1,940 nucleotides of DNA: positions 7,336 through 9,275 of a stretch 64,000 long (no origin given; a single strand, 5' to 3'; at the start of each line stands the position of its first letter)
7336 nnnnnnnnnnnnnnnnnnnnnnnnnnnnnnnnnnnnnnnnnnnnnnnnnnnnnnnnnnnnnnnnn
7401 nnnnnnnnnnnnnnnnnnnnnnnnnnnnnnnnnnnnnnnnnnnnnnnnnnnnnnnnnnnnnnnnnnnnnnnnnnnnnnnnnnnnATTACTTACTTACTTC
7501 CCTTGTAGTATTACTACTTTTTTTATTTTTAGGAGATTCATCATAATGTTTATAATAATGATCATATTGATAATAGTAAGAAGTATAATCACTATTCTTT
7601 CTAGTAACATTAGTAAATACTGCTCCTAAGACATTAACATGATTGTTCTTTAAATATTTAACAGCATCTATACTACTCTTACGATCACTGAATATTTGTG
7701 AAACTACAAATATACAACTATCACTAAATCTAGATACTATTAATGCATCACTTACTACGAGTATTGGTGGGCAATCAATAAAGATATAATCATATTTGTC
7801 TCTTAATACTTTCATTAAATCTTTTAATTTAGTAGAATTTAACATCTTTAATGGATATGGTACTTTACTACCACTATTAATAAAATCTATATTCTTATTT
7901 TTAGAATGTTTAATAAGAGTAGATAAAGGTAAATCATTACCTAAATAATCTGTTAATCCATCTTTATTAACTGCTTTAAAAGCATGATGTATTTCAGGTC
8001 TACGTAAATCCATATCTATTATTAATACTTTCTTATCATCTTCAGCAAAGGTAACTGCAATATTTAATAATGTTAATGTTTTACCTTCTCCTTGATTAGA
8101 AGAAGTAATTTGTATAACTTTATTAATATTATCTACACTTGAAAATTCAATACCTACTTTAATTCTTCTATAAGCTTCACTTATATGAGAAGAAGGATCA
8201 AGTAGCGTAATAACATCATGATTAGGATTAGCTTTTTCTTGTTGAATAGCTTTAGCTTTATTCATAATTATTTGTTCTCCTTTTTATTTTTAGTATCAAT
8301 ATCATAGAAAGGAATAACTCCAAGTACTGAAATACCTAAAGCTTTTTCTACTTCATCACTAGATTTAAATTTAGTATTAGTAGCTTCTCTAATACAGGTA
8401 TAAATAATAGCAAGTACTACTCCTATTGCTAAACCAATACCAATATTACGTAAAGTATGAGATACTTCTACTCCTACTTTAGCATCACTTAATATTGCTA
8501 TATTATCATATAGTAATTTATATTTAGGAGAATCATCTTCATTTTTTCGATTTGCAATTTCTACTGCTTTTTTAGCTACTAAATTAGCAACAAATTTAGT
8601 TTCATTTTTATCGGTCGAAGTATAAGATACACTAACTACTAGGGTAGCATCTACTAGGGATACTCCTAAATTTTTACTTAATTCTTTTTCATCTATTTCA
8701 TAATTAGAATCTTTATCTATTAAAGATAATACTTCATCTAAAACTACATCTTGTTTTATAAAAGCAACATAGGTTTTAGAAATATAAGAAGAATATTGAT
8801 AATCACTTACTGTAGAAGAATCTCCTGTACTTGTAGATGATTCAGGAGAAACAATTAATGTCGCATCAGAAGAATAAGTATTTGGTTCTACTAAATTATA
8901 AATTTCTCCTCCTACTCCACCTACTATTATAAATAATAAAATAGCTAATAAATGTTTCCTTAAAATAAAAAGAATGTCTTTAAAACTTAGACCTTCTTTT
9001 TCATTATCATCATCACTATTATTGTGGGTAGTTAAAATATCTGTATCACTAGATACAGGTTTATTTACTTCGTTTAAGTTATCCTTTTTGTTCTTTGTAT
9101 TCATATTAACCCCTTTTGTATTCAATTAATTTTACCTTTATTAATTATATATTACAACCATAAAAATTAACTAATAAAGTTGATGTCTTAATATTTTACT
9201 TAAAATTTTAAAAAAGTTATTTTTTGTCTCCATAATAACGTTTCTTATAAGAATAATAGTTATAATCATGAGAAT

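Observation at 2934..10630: Capsule/EPS locus: GDP-D,D-heptose pathway, duplicated Wzz/BY-kinase pairs, one Wzz copy truncated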

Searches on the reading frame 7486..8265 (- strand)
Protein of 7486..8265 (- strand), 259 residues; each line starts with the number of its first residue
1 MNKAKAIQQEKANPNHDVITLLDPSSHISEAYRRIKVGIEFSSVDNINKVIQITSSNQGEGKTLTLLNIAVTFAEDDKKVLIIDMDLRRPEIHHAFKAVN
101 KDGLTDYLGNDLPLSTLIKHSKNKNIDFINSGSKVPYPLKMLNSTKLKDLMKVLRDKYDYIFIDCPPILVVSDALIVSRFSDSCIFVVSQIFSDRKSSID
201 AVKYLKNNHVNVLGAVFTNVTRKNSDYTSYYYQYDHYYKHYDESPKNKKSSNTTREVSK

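Call 3: search_protein_families(library=pfam, proteins=[window:7486-8265:-])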
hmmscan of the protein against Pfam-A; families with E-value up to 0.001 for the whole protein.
window:7486-8265:- (259 aa): 4 families
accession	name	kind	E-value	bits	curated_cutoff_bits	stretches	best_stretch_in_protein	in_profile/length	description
PF13614.12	AAA_31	-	1.8e-17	64.3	27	1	49-188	2-147/177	AAA domain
PF10609.15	ParA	-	1.7e-08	34.7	27.1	1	46-169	1-123/246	NUBPL iron-transfer P-loop NTPase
PF01656.29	CbiA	-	2.1e-07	31.3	25.4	1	53-225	3-88/125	CobQ/CobB/MinD/ParA nucleotide binding domain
PF09140.17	MipZ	-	3.2e-06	27.1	20.7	1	50-166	2-108/262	ATPase MipZ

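Call 4: search_protein_families(library=ncbifam, proteins=[window:7486-8265:-])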
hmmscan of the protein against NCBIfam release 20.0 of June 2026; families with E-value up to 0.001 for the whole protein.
window:7486-8265:- (259 aa): 16 families
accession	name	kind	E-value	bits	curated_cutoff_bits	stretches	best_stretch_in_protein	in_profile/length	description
TIGR01007.1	eps_fam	subfamily_domain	6.9e-47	159.6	108.05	1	30-232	1-202/204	polysaccharide biosynthesis tyrosine autokinase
NF007350.0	PRK09841.1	equivalog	3.9e-38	131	1248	1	16-238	499-721/726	tyrosine-protein kinase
TIGR03018.1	pepcterm_TyrKin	hypoth_equivalog_domain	3.3e-36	124.6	230.65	1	19-211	2-202/207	XrtA-associated tyrosine autokinase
NF008568.0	PRK11519.1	equivalog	1.1e-35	123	1068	1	3-236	481-715/720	tyrosine-protein kinase Wzc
TIGR03029.1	EpsG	equivalog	2.5e-27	95.7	313.8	1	7-218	62-273/274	chain length determinant protein tyrosine kinase EpsG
TIGR01005.1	eps_transp_fam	subfamily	3.4e-25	88.4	411.7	1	23-245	521-747/754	exopolysaccharide transport protein family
TIGR01969.1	minD_arch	subfamily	3.7e-13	49.2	201.75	1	50-226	2-176/251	cell division ATPase MinD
TIGR01968.1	minD_bact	equivalog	3.9e-11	42.8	212.9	1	48-167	1-121/261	septum site-determining protein MinD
NF047398.1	AAA_KGGVGR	domain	1.7e-10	41.5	90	1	50-110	4-67/190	KGGVGR-motif variant AAA ATPase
NF041546.1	ParA_partition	equivalog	2.5e-08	33.7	180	0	50-86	1-37/203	ParA family partition ATPase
NF041136.1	MrpORP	equivalog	2e-07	30.6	450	1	45-167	2-124/365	iron-sulfur cluster carrier protein MrpORP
NF041283.1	PrgP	equivalog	2e-06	27.4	400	1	49-185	3-150/297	ParA superfamily DNA segregation protein PrgP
NF008669.0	PRK11670.1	equivalog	2e-06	27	348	1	40-167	99-225/369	iron-sulfur cluster carrier protein ApbC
TIGR03371.1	cellulose_yhjQ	equivalog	2.8e-05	23.7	157.85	1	49-167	2-124/246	cellulose biosynthesis protein BcsQ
NF008079.0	PRK10818.1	equivalog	0.00013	21.4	508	1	48-192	2-147/270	septum site-determining protein MinD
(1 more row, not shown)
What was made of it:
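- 7486..8265 (-): BY-kinase CpsD (259 aa). TIGR01007 160 bits, above the 108 cut-off (call 4).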

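Call 45: search_solved_structures(query=window:7486-8265:-, max_evalue=1e-10, show_alignments=1)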
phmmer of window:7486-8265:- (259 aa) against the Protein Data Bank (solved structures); distinct sequences matched with E-value up to 1e-10: 16.
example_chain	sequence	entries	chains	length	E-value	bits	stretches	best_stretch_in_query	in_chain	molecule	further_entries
3cio_A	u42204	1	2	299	5.3e-34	121.1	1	8-243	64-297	Tyrosine-protein kinase etk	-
6z0p_A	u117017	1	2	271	1.2e-32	116.7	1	11-233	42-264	BceF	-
9exq_D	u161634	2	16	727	2.4e-31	112.4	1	11-250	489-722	Putative transmembrane protein Wzc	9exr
7nhr_A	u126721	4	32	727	1.2e-30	110.2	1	11-243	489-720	Putative transmembrane protein Wzc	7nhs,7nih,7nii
4jlv_A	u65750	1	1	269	1.2e-30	110.1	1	10-234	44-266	C-terminal fragment of Membrane protein CapA1, Putative uncharacterized protein capB1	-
9i2q_D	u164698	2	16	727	1.3e-30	110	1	11-250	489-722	Putative transmembrane protein Wzc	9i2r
9exo_H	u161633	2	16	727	3.1e-30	108.8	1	11-246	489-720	Putative transmembrane protein Wzc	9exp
7ni2_A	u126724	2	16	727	1.3e-29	106.7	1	11-249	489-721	Tyrosine-protein kinase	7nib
6u1q_A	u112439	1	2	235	1.5e-29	106.5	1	38-241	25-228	VpsO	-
4jmp_A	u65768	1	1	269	3e-28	102.3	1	18-231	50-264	C-terminal fragment of CapA, Protein tyrosine kinase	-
3bfv_A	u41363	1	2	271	3.9e-28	101.9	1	18-231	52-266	Membrane protein CapA1, Protein tyrosine kinase,Protein tyrosine kinase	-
2ved_A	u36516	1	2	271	2.5e-27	99.3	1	18-231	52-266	MEMBRANE PROTEIN CAPA1, PROTEIN TYROSINE KINASE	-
3la6_A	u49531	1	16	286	2.2e-26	96.2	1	7-236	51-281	Tyrosine-protein kinase wzc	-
9r62_I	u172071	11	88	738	9.3e-26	94.2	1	11-239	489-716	Tyrosine-protein kinase wzc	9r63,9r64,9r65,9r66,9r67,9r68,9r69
9xgv_A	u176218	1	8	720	1.5e-25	93.5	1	11-236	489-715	Tyrosine-protein kinase wzc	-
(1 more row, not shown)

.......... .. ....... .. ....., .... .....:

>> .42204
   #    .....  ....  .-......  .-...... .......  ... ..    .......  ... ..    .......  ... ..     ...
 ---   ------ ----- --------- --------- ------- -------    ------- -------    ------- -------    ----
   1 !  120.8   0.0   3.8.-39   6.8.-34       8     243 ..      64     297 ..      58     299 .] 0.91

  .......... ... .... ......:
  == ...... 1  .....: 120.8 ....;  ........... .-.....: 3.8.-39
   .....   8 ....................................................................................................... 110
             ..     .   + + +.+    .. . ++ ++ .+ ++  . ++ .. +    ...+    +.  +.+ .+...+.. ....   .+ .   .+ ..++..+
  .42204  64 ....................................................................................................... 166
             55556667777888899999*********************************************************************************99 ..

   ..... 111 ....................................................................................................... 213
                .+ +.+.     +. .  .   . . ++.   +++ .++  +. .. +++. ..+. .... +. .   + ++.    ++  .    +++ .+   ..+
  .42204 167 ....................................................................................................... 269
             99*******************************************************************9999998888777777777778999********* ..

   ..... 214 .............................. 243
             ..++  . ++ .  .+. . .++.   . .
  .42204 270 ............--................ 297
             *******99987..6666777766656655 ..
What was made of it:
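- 7486..8265 (-): PDB Etk/CapB alignment (call 45).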

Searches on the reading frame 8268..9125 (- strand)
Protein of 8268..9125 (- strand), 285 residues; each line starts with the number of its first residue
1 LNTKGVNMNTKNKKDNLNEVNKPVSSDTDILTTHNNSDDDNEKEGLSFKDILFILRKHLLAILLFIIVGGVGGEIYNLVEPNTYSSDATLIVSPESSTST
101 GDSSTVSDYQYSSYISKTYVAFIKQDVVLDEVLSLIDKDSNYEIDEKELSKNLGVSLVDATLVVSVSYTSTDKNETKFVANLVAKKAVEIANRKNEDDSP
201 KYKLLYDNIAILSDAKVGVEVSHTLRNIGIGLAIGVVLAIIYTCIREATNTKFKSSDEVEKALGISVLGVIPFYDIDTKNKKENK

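Call 3: search_protein_families(library=pfam, proteins=[window:8268-9125:-])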
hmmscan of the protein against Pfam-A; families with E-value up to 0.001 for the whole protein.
window:8268-9125:- (285 aa): 1 family
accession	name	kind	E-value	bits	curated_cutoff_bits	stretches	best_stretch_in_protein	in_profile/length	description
PF02706.20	Wzz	-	1.3e-10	41.9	25.5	1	46-134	3-89/91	Chain length determinant protein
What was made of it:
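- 8268..9104 (-): Full-length Wzz/CpsC adaptor (278 aa, two TM segments). PF02706 (call 3).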

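Call 4: search_protein_families(library=ncbifam, proteins=[window:8268-9125:-])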
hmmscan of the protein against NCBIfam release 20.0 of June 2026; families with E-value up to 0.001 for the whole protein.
window:8268-9125:- (285 aa): 4 families
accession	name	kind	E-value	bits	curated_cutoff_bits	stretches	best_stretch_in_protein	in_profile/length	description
TIGR01006.1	polys_exp_MPA1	subfamily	8.2e-21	74.5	296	1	46-274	8-224/226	CspC family polysaccharide chain length determinant protein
TIGR03017.1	EpsF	equivalog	4.9e-06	25.5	422.75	0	206-271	376-443/444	chain length determinant protein EpsF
TIGR03007.1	pepcterm_ChnLen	equivalog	1.8e-05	23.2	278.85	0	229-282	418-471/498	XrtA system polysaccharide chain length determinant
TIGR01005.1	eps_transp_fam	subfamily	3e-05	22.4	411.7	1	228-281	434-487/754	exopolysaccharide transport protein family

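Call 34: find_related_loci(query=A1, collection=genome_contigs, flank=10000)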
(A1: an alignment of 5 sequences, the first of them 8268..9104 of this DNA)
Query A1 (278 aa) in genome_contigs; peptide patterns used: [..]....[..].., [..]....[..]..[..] (x = any residue, [..] = any of these).
67 stretches matched a pattern; 2 encode a relative of the query (tblastn E <= 1e-3); 2 distinct loci.
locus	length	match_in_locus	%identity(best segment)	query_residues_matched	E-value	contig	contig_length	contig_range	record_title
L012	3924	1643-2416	52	24-278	2e-72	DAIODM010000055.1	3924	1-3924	MAG TPA_asm: Candidatus Onthovivens sp. isolate CTOTU1924 NODE_10008_length_3924_cov_9.985526, whole genome shotgun sequ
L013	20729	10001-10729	58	31-278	2e-85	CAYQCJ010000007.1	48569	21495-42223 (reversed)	MAG TPA_asm: uncultured Staphylococcaceae bacterium isolate binchicken_co148_138 genome assembly, contig: NODE_395_lengt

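Call 35: find_related_loci(query=A1, collection=metagenome_contigs, flank=10000)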
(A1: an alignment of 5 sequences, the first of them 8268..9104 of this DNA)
Query A1 (278 aa) in metagenome_contigs; peptide patterns used: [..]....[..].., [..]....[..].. (x = any residue, [..] = any of these).
384 stretches matched a pattern; 2 encode a relative of the query (tblastn E <= 1e-3); 2 distinct loci.
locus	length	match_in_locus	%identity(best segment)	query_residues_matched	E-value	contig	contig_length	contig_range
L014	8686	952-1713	52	28-278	5e-77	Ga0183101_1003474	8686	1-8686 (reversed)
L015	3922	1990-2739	50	29-278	1e-68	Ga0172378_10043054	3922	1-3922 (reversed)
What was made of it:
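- Tried and rejected: The scans with alignment A1 found two loci each (calls 34, 35), and both genome loci were ones already in hand.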
